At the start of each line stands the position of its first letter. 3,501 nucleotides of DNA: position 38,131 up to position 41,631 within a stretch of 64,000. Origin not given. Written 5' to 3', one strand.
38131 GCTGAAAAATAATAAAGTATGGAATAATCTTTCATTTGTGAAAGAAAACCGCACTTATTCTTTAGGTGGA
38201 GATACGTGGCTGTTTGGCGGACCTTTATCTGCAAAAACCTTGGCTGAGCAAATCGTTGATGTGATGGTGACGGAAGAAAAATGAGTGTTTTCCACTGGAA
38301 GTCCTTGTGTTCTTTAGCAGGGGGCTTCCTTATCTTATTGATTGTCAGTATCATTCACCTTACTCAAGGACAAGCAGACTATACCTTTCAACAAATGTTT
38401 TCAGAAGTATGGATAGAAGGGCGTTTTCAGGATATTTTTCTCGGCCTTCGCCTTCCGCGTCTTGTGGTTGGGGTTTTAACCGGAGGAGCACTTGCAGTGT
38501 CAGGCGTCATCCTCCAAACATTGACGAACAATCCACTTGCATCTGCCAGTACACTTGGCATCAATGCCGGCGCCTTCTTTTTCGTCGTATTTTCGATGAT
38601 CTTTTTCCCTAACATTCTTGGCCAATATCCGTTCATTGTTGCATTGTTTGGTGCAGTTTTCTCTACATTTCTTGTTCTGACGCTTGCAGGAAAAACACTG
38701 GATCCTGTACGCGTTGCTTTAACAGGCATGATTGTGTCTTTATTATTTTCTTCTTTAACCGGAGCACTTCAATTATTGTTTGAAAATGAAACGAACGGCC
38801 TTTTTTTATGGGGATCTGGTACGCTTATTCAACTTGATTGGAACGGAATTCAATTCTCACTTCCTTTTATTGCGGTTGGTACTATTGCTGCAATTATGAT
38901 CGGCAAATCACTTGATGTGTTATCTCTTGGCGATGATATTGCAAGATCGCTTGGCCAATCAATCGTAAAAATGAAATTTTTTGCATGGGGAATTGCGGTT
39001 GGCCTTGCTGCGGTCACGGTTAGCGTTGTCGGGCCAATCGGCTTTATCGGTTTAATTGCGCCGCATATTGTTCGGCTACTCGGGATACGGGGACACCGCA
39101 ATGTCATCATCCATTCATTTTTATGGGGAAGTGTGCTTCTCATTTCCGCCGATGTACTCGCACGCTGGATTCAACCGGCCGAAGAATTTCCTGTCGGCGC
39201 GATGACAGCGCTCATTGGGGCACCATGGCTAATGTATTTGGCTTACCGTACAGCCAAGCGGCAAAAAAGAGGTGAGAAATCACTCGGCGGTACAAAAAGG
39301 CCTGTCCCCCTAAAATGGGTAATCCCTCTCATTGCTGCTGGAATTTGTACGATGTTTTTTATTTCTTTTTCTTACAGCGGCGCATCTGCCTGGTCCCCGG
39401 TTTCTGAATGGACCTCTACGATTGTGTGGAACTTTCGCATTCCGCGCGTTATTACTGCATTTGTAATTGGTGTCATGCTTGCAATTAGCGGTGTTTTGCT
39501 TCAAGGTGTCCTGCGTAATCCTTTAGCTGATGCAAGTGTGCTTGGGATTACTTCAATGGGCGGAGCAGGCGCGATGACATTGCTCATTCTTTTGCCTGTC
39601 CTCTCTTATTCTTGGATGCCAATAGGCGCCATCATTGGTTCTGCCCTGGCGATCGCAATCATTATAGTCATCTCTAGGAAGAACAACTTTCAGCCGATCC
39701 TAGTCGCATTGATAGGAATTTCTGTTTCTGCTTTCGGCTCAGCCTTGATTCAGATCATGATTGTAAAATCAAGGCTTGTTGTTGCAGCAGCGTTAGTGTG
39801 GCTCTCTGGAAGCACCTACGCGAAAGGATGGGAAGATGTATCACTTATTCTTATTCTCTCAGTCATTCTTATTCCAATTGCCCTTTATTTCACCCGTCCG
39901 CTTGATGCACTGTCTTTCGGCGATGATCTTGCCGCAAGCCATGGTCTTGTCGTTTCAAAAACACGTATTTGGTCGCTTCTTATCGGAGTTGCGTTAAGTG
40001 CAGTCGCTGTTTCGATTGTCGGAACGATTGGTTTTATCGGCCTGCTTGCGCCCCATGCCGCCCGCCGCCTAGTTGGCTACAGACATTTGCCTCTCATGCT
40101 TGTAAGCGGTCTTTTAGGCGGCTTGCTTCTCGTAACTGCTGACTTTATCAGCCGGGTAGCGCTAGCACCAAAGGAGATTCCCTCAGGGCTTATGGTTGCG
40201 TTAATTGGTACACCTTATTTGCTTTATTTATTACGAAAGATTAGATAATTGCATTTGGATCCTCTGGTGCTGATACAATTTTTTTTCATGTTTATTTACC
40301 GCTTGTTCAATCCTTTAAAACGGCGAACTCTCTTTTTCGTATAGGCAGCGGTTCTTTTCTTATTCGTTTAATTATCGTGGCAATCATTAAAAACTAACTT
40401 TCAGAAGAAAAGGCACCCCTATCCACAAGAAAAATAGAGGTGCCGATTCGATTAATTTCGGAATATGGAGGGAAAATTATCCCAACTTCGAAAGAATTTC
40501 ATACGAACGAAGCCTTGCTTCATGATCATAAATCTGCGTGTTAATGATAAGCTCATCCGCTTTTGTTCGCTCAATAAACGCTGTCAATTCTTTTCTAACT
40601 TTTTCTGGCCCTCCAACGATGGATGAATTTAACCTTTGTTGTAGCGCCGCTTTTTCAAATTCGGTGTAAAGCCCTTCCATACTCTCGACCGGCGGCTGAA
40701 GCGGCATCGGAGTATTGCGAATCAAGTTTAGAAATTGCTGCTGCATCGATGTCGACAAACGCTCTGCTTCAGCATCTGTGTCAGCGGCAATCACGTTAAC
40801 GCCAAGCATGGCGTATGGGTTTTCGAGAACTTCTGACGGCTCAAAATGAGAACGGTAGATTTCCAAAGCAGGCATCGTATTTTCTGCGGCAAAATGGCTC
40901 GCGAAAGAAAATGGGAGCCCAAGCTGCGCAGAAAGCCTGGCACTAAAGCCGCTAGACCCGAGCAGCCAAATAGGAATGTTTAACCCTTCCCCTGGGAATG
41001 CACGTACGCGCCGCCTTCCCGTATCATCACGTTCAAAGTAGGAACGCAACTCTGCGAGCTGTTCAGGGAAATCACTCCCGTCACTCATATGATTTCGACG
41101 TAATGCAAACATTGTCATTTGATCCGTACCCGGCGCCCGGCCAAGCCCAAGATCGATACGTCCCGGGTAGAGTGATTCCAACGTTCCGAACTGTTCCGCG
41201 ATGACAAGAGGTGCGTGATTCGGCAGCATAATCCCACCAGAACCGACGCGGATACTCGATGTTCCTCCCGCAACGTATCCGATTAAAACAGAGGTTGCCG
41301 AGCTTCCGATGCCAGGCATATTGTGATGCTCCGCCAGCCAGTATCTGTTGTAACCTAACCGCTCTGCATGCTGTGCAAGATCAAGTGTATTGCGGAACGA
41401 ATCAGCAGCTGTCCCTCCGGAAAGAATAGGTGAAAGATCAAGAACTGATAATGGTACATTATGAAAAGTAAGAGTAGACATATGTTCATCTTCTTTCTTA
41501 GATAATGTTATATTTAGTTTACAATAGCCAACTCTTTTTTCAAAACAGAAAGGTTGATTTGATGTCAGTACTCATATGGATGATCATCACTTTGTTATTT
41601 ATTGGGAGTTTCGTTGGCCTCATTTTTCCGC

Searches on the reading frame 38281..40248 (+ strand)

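Call 81: search_protein_families(library=pfam, proteins=[window:38281-40248:+], max_evalue=1e-8)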
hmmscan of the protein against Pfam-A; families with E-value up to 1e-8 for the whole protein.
window:38281-40248:+ (655 aa): 1 family
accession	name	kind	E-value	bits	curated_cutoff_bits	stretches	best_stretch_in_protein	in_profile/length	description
PF01032.23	FecCD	-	5.9e-163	541.7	26.5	2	18-323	1-311/311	FecCD transport family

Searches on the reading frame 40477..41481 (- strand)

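Call 81: search_protein_families(library=pfam, proteins=[window:40477-41481:-], max_evalue=1e-8)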
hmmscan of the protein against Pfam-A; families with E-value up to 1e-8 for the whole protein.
window:40477-41481:- (334 aa): 1 family
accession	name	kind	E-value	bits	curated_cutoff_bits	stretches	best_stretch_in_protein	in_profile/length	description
PF00296.26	Bac_luciferase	-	3.8e-45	155.1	27.9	1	22-304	14-309/314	Luciferase-like monooxygenase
